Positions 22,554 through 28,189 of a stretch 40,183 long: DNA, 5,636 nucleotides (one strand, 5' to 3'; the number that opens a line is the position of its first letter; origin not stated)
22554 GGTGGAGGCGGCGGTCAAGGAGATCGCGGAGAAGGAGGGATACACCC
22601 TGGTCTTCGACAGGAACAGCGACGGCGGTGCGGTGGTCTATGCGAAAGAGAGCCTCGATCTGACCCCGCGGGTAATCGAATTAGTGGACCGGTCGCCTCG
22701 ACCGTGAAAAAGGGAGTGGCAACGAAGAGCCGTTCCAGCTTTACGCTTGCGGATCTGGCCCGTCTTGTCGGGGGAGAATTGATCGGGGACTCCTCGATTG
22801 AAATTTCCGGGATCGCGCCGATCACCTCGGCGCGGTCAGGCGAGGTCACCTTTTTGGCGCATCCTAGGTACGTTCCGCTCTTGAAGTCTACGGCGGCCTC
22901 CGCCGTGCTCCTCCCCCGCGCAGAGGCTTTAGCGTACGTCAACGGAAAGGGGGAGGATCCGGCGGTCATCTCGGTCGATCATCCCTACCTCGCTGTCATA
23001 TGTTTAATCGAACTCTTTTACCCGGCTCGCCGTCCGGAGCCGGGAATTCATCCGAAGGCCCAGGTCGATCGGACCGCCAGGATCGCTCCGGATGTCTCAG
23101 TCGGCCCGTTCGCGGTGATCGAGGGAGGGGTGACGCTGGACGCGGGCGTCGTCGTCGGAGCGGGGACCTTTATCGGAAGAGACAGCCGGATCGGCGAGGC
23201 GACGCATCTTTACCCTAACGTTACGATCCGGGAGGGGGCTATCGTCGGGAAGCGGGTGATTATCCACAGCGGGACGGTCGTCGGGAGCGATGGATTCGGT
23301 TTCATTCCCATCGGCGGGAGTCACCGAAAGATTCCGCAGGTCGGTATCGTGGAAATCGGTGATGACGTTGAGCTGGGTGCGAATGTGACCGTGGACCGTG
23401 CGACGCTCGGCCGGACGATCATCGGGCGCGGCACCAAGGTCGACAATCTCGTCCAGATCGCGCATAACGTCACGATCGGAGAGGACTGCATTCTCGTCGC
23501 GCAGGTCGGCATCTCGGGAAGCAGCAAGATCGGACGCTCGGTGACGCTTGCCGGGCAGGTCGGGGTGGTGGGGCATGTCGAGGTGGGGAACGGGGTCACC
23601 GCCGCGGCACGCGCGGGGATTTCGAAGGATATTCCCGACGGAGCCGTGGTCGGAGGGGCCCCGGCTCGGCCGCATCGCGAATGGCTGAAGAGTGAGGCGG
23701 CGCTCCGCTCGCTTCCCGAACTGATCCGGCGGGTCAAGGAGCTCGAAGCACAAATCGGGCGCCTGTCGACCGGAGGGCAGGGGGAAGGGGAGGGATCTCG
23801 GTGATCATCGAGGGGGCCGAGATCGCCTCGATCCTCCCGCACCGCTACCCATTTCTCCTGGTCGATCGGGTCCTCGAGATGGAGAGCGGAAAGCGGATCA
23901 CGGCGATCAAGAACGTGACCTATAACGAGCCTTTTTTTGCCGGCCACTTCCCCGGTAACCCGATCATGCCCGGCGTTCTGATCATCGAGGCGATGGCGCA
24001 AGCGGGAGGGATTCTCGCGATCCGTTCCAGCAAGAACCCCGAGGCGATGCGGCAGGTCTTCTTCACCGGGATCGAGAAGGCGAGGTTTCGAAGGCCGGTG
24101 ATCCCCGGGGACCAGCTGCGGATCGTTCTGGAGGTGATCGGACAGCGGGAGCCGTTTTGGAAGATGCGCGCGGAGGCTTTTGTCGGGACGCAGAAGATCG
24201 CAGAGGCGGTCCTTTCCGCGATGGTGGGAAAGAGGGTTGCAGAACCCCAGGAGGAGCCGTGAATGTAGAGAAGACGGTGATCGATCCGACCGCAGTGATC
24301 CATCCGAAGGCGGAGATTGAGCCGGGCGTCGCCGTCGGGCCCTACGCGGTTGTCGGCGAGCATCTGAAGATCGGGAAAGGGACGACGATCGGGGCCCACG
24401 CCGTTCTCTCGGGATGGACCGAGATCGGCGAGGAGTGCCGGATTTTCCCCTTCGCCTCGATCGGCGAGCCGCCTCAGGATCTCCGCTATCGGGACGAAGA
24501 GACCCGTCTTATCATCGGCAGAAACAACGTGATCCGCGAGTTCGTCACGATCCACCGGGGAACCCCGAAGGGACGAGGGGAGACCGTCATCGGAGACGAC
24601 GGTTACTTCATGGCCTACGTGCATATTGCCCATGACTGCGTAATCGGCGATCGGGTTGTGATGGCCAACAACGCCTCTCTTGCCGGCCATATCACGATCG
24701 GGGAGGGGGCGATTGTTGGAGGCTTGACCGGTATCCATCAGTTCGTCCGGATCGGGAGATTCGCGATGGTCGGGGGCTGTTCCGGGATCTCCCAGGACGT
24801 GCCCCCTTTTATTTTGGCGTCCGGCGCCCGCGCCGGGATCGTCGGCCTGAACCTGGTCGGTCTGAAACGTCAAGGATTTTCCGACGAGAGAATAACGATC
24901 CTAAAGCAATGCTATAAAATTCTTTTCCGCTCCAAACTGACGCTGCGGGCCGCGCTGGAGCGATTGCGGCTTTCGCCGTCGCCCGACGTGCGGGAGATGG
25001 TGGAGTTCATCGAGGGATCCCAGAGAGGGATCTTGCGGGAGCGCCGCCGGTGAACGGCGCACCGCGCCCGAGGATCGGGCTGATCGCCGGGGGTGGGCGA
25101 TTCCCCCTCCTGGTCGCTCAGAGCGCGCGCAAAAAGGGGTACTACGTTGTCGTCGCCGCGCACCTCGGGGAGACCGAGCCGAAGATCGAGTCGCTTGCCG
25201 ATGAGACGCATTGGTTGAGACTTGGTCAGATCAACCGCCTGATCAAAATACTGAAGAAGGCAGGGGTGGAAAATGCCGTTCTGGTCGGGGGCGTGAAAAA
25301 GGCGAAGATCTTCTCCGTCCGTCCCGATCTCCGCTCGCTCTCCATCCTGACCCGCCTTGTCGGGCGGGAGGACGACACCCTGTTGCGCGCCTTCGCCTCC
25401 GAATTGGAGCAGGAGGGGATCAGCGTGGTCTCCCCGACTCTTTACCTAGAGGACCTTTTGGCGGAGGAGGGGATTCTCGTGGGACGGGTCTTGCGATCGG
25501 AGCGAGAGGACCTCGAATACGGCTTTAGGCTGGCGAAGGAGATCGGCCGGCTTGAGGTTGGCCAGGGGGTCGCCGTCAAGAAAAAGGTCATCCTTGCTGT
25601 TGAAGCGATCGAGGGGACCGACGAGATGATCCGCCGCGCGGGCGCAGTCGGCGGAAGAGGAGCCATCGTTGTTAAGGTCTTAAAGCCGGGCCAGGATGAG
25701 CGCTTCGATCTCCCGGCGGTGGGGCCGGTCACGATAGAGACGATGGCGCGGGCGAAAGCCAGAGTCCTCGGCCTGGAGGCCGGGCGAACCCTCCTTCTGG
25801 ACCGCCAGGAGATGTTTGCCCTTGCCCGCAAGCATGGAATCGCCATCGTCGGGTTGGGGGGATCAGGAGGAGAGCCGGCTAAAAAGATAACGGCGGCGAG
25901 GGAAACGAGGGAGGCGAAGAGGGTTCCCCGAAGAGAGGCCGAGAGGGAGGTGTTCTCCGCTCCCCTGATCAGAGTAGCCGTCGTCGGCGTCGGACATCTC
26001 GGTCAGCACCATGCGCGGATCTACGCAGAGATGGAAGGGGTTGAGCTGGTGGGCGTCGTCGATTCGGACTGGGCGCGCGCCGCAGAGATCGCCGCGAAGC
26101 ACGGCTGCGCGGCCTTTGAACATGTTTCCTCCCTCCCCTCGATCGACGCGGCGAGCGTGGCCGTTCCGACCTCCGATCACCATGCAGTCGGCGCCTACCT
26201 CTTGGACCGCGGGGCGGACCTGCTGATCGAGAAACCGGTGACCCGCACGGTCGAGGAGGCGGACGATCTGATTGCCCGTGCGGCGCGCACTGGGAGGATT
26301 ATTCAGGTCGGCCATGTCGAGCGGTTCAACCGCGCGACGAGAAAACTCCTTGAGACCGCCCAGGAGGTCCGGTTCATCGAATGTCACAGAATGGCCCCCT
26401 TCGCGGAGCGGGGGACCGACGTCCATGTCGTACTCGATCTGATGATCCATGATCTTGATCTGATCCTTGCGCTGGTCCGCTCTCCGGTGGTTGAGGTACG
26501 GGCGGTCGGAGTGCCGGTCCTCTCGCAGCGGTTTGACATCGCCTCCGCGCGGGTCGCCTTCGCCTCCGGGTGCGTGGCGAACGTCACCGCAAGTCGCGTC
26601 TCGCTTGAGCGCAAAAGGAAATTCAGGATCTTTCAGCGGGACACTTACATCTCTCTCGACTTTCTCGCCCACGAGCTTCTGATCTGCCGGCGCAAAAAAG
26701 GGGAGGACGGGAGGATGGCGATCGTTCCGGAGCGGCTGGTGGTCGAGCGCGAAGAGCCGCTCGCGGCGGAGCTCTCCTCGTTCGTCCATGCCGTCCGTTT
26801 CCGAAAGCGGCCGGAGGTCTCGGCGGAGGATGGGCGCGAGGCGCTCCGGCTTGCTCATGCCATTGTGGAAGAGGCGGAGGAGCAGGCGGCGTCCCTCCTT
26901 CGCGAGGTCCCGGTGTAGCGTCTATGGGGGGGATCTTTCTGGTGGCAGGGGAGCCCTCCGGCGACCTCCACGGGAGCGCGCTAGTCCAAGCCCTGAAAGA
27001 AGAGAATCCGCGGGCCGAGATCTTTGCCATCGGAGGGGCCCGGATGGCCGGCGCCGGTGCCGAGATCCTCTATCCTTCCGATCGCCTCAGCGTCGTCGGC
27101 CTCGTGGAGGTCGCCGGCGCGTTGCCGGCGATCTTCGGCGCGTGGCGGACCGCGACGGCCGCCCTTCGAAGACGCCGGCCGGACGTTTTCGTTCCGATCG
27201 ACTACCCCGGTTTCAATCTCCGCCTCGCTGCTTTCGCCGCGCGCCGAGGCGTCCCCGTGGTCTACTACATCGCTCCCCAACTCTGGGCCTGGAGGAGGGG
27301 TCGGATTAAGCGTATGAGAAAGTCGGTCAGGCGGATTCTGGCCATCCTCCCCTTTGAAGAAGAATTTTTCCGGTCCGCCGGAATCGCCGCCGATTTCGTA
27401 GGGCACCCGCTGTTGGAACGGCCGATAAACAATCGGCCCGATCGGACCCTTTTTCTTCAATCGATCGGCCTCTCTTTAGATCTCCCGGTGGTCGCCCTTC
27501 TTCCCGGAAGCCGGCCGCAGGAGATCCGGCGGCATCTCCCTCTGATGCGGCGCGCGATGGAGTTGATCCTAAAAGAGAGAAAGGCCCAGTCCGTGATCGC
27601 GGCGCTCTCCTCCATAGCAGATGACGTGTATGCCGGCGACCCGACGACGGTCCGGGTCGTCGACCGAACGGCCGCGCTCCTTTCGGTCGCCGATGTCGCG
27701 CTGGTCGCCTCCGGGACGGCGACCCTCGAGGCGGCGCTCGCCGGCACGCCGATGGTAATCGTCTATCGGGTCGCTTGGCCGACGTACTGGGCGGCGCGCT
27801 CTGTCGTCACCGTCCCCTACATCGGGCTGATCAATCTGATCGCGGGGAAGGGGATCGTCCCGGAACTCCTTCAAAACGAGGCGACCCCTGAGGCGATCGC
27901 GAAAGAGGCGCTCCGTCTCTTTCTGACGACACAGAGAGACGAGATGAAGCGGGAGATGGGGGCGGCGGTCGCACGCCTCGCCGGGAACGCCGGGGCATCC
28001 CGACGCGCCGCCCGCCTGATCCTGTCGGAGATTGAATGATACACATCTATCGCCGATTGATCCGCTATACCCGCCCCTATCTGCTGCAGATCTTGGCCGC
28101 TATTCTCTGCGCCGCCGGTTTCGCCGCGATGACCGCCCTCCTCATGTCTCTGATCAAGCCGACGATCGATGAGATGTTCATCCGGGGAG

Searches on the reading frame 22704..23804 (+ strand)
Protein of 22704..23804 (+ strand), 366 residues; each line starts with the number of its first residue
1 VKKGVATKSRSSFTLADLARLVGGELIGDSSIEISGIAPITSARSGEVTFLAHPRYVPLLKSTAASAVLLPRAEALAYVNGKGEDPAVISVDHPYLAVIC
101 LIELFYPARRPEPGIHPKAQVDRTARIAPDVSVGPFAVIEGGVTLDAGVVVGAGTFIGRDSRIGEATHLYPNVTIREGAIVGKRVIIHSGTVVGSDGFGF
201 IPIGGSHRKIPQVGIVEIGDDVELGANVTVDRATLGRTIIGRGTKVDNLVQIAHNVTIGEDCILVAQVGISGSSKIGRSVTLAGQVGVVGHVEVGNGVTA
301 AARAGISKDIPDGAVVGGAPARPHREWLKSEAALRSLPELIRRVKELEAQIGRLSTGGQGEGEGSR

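Call 32: search_protein_families(library=pfam, proteins=[window:22704-23804:+])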
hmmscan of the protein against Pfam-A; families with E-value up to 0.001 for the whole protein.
window:22704-23804:+ (366 aa): 5 families
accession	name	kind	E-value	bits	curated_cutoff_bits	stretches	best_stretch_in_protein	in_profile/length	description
PF00132.30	Hexapep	-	7.8e-29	98.6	27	3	160-194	1-35/36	Bacterial transferase hexapeptide (six repeats)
PF04613.19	LpxD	-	1.1e-16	60.8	30.8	1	32-104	2-70/70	UDP-3-O-[3-hydroxymyristoyl] glucosamine N-acyltransferase, LpxD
PF25084.1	LbH_EIF2B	-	8.1e-10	39.1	54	1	118-193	9-87/105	EIF2B subunit epsilon LbH domain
PF25087.1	GMPPB_C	-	1.3e-05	25.2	39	0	120-196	6-80/110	GMPPB C-terminal domain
PF24894.1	Hexapep_GlmU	-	0.0005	20.6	23.3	0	115-162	43-88/104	GlmU-like, C-terminal hexapeptide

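Call 73: find_homologous_proteins(query=window:22704-23804:+, max_evalue=1e-40)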
Query window:22704-23804:+ (366 aa): 7989 proteins with E <= 1e-40 among 8000 candidates; the best 120 are listed.
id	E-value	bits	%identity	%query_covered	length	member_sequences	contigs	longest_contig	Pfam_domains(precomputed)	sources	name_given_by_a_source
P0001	8.3e-228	774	100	100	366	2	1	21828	PF00132.31,PF04613.20,PF25087.2,PF25084.2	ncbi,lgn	-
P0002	2.5e-108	381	54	95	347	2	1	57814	PF14602.13,PF00132.31,PF04613.20,PF25087.2,PF25084.2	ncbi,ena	-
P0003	1.7e-106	375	53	93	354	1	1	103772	PF00132.31,PF04613.20,PF25087.2,PF25084.2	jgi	-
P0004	6.0e-105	369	54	94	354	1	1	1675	PF14602.13,PF00132.31,PF04613.20,PF25087.2,PF25084.2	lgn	-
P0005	1.0e-104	369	53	93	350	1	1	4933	PF14602.13,PF00132.31,PF04613.20,PF25087.2,PF25084.2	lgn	-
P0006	6.6e-104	366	54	95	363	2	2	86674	PF14602.13,PF00132.31,PF04613.20,PF25087.2,PF25084.2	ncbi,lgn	ncbi:MAG: UDP-3-O-(3-hydroxymyristoyl)glucosamine N-acyltransferase [Candidatus Manganitrophaceae ba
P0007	1.1e-103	365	53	94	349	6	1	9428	PF14602.13,PF00132.31,PF04613.20,PF25087.2,PF25084.2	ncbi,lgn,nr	ncbi:MAG: UDP-3-O-(3-hydroxymyristoyl)glucosamine N-acyltransferase [Candidatus Manganitrophaceae ba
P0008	1.7e-103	365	52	94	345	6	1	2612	PF00132.31,PF04613.20,PF25087.2,PF25084.2,PF24894.2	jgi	jgi:UDP-3-O-[3-hydroxymyristoyl] glucosamine N-acyltransferase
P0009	1.8e-103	365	52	93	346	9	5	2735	PF00132.31,PF04613.20,PF25087.2,PF25084.2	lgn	-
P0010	2.6e-103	364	54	94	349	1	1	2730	PF14602.13,PF00132.31,PF04613.20,PF25087.2,PF25084.2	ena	-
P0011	3.1e-103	364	52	89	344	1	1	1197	PF00132.31,PF04613.20,PF25087.2,PF25084.2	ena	-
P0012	5.3e-103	363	54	93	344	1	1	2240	PF00132.31,PF04613.20,PF25087.2,PF25084.2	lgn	-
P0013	5.8e-103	363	50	95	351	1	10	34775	PF14602.13,PF00132.31,PF04613.20,PF25087.2,PF25084.2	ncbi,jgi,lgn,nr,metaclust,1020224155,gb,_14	ncbi:MAG: UDP-3-O-(3-hydroxymyristoyl)glucosamine N-acyltransferase [Nitrospira sp.]|nr:UDP-3-O-(3-h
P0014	8.1e-103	362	51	93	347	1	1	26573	PF00132.31,PF04613.20,PF25087.2,PF25084.2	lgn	-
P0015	8.3e-103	362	51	96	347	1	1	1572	PF00132.31,PF04613.20,PF25087.2,PF25084.2,PF24894.2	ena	-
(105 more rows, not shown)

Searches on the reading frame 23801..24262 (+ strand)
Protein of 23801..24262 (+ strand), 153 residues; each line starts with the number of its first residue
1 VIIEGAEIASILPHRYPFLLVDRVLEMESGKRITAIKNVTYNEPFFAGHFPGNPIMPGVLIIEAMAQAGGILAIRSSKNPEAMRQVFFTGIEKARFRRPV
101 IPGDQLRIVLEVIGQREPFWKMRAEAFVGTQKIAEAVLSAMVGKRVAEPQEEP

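Call 32: search_protein_families(library=pfam, proteins=[window:23801-24262:+])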
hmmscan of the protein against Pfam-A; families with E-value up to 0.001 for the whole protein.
window:23801-24262:+ (153 aa): 3 families
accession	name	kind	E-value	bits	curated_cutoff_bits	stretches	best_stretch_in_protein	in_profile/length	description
PF07977.19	FabA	-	3.8e-38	130.7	23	1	12-136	1-137/138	FabA-like domain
PF22818.2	ApeI-like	-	0.00043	21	28.5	1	44-110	27-84/119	ApeI dehydratase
PF01575.25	MaoC_dehydratas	-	0.00081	19.4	27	0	85-119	74-108/123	MaoC like domain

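Call 40: find_encoding_contigs(protein=window:23801-24262:+, flank=10000, max_places=10)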
Protein window:23801-24262:+ (153 aa): 3 contigs read that carry it; 3 places shown.
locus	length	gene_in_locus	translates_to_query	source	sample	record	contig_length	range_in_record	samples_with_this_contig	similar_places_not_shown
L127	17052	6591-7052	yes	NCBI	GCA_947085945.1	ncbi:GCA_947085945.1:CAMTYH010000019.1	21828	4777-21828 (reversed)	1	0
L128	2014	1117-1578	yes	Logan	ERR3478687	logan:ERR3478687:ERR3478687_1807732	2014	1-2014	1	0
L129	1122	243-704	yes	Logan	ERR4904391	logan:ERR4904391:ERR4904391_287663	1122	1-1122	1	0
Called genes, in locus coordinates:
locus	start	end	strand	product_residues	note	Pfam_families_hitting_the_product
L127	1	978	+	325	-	?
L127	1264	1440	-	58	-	-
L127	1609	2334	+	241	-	PF20582:UPF0758_N, PF04002:RadC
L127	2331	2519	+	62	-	-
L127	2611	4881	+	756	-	PF07244:POTRA, PF08478:POTRA_1 (faint), PF08479:POTRA_2 (faint), PF07244:POTRA, PF01103:Omp85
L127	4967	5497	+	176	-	PF03938:OmpH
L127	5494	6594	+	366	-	PF04613:LpxD, PF25084:LbH_EIF2B (faint), PF25087:GMPPB_C, PF00132:Hexapep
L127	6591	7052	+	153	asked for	PF22817:ApeP-like, PF07977:FabA, PF22818:ApeI-like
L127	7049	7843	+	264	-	PF25084:LbH_EIF2B (faint), PF25087:GMPPB_C (weak), PF00132:Hexapep (weak), PF13720:Acetyltransf_11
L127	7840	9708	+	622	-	PF17930:LpxI_N, PF06230:LpxI_C, PF01408:GFO_IDH_MocA, PF22725:GFO_IDH_MocA_C3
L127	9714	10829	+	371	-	PF02684:LpxB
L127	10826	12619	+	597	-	PF00664:ABC_membrane, PF00005:ABC_tran, PF02463:SMC_N (weak)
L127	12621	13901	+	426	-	PF04413:Glycos_transf_N, PF00534:Glycos_transf_1 (weak)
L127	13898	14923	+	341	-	PF02606:LpxK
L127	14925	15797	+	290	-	PF03279:Lip_A_acyltrans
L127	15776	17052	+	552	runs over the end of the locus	PF01075:Glyco_transf_9, PF00702:Hydrolase, PF13242:Hydrolase_like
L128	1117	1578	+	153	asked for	PF22817:ApeP-like, PF07977:FabA, PF22818:ApeI-like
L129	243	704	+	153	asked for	PF22817:ApeP-like, PF07977:FabA, PF22818:ApeI-like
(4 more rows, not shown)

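Call 97: search_protein_families(library=pfam, proteins=[L127:1-978:+], max_evalue=0.01)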
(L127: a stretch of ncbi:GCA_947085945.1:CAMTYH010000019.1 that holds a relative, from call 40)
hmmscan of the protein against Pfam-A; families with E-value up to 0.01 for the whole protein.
L127:1-978:+ (325 aa): 3 families
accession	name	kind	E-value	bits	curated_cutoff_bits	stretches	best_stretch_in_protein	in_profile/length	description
PF01385.25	OrfB_IS605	-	1.7e-24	86.8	30.5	1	114-221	9-119/120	Probable transposase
PF07282.18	Cas12f1-like_TNB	-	1.7e-16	60.6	26.3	1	233-298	1-60/60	Cas12f1-like, TNB domain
PF12323.14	HTH_OrfB_IS605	-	0.0037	17.2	21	0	3-23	23-43/47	Helix-turn-helix domain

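Call 100: find_homologous_proteins(query=L127:1-975:+, max_evalue=1e-60)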
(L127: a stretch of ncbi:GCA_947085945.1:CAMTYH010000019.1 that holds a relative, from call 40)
Query L127:1-975:+ (325 aa): 2056 proteins with E <= 1e-60 among 8000 candidates; the best 120 are listed.
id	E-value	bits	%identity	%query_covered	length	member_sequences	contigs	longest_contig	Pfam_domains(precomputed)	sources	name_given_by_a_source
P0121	4.7e-172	590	73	99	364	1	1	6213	PF01385.26,PF07282.19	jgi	-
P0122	3.2e-171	587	73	100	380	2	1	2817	PF12323.15,PF01385.26,PF07282.19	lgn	-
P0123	3.3e-170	583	73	99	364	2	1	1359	PF01385.26,PF07282.19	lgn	-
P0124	2.3e-167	574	72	99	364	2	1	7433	PF01385.26,PF07282.19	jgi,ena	-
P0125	1.2e-166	572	73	99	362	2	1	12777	PF01385.26,PF07282.19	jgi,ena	-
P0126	3.3e-166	570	71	99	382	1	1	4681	PF12323.15,PF01385.26,PF07282.19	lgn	-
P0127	4.9e-166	570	73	100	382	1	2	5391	PF12323.15,PF01385.26,PF07282.19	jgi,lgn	jgi:putative transposase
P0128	6.6e-165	566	74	99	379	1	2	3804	PF12323.15,PF01385.26,PF07282.19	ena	-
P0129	1.4e-164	565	73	99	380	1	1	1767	PF12323.15,PF01385.26,PF07282.19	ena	-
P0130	6.9e-164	563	71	99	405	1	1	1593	PF12323.15,PF01385.26,PF07282.19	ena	-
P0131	1.1e-162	559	70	100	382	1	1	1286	PF12323.15,PF01385.26,PF07282.19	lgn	-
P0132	6.3e-162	556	73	100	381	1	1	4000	PF12323.15,PF01385.26,PF07282.19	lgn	-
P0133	2.9e-161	554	70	100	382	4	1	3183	PF12323.15,PF01385.26,PF07282.19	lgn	-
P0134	2.6e-160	551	71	99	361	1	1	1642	PF01385.26,PF07282.19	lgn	-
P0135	4.4e-160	550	70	99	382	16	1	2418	PF12323.15,PF01385.26,PF07282.19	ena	-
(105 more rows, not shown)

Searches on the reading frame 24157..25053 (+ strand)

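Call 32: search_protein_families(library=pfam, proteins=[window:24157-25053:+])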
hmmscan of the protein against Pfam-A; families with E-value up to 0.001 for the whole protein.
window:24157-25053:+ (298 aa): 3 families
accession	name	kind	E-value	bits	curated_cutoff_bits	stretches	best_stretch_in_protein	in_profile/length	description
PF13720.11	Acetyltransf_11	-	2.6e-28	98.7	24.5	1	214-292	1-81/82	Udp N-acetylglucosamine O-acyltransferase; Domain 2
PF00132.30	Hexapep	-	4.8e-26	89.8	27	3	143-176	2-35/36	Bacterial transferase hexapeptide (six repeats)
PF25084.1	LbH_EIF2B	-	1.9e-07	31.5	54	0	120-193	24-99/105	EIF2B subunit epsilon LbH domain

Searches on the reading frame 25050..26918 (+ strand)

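Call 32: search_protein_families(library=pfam, proteins=[window:25050-26918:+])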
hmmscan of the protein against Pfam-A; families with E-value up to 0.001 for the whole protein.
window:25050-26918:+ (622 aa): 4 families
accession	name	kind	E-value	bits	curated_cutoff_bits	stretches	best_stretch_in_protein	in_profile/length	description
PF06230.17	LpxI_C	-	9.8e-46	155.3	25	1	143-267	5-131/131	LpxI C-terminal domain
PF17930.7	LpxI_N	-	7.6e-41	139.5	25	1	8-136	1-129/129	LpxI N-terminal domain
PF01408.29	GFO_IDH_MocA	-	1.8e-26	93.6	24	1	307-422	1-120/120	Oxidoreductase family, NAD-binding Rossmann fold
PF22725.1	GFO_IDH_MocA_C3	-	9e-08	32.6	27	1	457-528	42-117/124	GFO/IDH/MocA C-terminal domain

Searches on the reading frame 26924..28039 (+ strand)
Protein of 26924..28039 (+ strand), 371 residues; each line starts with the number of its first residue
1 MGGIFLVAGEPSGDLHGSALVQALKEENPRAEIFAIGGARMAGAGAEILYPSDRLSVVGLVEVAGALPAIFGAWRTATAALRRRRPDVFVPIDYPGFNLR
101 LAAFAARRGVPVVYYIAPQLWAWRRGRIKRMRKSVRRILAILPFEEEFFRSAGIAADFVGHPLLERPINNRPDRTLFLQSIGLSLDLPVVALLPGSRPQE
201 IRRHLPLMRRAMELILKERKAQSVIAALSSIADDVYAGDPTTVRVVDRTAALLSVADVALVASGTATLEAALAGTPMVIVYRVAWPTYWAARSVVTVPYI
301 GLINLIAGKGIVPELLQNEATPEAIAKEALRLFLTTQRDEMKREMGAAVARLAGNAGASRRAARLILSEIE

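Call 32: search_protein_families(library=pfam, proteins=[window:26924-28039:+])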
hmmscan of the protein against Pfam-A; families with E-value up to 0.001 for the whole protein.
window:26924-28039:+ (371 aa): 1 family
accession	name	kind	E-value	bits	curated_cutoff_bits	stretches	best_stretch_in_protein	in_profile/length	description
PF02684.21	LpxB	-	9.3e-88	295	22.6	1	4-354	1-359/374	Lipid-A-disaccharide synthetase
